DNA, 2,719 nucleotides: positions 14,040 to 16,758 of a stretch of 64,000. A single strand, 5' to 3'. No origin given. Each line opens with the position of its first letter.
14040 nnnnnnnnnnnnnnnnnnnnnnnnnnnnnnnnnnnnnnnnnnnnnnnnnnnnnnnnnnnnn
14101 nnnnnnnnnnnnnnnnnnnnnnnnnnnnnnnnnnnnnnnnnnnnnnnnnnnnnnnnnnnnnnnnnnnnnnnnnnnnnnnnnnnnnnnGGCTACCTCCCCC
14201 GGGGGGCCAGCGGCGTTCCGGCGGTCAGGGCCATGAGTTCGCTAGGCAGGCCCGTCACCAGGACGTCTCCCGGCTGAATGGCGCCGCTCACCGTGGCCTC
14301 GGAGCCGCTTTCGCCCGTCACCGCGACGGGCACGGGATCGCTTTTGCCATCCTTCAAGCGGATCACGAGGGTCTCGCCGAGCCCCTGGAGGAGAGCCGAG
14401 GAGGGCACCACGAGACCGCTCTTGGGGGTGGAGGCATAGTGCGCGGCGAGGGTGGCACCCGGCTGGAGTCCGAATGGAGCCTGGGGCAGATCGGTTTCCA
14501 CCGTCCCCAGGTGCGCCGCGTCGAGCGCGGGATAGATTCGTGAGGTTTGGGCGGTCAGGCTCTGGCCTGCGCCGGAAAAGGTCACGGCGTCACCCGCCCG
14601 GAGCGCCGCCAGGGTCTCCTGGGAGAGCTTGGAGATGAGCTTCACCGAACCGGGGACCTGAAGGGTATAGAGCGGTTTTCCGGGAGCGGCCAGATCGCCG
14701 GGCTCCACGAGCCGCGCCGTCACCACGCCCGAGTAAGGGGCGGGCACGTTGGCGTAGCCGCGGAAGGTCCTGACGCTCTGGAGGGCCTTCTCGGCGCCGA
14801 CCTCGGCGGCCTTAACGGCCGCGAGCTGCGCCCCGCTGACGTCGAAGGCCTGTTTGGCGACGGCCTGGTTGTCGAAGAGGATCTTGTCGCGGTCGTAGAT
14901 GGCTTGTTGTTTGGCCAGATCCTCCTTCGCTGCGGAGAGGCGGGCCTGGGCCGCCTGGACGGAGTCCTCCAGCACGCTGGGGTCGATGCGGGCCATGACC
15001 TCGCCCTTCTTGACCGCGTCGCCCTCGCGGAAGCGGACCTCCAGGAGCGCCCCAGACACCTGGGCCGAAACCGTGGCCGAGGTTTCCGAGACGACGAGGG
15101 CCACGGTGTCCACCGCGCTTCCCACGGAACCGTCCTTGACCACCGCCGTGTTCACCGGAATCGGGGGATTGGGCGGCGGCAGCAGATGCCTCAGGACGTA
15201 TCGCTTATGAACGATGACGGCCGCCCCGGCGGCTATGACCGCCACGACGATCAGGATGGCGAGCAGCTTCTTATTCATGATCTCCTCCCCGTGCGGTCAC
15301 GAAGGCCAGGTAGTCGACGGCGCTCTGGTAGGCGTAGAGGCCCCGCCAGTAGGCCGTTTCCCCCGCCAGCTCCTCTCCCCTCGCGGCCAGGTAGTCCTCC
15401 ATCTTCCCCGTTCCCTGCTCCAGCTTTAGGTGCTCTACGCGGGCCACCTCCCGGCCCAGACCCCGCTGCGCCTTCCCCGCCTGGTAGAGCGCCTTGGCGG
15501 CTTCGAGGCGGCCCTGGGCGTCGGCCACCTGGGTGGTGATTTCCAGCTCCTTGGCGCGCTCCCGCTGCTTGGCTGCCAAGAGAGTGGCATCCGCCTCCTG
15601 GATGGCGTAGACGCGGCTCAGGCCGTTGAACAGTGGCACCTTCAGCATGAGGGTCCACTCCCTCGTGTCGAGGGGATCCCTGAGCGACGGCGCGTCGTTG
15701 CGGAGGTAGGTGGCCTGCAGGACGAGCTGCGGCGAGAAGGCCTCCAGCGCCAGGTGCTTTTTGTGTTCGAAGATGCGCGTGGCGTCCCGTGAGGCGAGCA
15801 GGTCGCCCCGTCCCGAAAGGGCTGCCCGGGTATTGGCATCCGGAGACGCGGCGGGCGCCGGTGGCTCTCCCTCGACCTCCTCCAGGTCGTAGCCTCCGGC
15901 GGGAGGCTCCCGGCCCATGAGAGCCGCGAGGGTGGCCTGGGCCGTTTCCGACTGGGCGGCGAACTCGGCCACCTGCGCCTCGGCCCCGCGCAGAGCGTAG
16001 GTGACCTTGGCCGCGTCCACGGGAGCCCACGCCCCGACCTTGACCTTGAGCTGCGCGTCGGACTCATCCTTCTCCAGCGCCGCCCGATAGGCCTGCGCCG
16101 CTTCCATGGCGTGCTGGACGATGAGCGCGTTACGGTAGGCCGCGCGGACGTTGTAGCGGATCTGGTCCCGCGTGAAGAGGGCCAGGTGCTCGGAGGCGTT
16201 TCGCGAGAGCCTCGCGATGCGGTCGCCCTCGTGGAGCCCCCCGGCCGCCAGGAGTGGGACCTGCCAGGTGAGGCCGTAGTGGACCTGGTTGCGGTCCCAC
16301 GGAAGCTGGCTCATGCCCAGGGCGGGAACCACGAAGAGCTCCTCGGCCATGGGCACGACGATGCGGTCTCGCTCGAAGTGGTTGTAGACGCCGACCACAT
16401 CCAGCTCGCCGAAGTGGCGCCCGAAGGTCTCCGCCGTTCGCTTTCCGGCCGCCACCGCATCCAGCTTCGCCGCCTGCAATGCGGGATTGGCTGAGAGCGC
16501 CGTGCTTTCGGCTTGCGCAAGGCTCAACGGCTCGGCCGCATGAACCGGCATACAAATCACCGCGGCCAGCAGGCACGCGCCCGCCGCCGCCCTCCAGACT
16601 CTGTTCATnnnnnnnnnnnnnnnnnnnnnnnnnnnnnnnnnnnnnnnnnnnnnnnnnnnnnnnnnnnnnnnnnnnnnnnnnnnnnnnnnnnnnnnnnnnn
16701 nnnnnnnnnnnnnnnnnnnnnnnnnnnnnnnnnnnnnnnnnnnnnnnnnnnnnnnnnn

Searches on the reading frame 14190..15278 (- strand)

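Call 38: search_protein_families(library=pfam, proteins=[window:14190-15278:-], max_evalue=0.001)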
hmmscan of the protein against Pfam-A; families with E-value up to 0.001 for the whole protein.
window:14190-15278:- (362 aa): 4 families
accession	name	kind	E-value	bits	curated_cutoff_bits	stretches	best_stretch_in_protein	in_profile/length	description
PF16576.10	HlyD_D23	-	1e-12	48.3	30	1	65-255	17-191/214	Barrel-sandwich domain of CusB or HlyD membrane-fusion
PF13437.12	HlyD_3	-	5.7e-12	46.8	22.2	1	179-254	3-82/106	HlyD family secretion protein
PF13533.13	Biotin_lipoyl_2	-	5.1e-08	33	29.8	1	69-99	2-32/32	Biotin-lipoyl like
PF00364.28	Biotin_lipoyl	-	1e-05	25.7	22.1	0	66-98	41-73/73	Biotin-requiring enzyme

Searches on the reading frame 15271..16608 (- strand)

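Call 38: search_protein_families(library=pfam, proteins=[window:15271-16608:-], max_evalue=0.001)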
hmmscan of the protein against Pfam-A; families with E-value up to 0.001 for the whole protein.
window:15271-16608:- (445 aa): 1 family
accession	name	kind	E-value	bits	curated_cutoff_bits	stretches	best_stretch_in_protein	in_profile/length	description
PF02321.23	OEP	-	5.8e-23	82.1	22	2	30-232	1-187/187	Outer membrane efflux protein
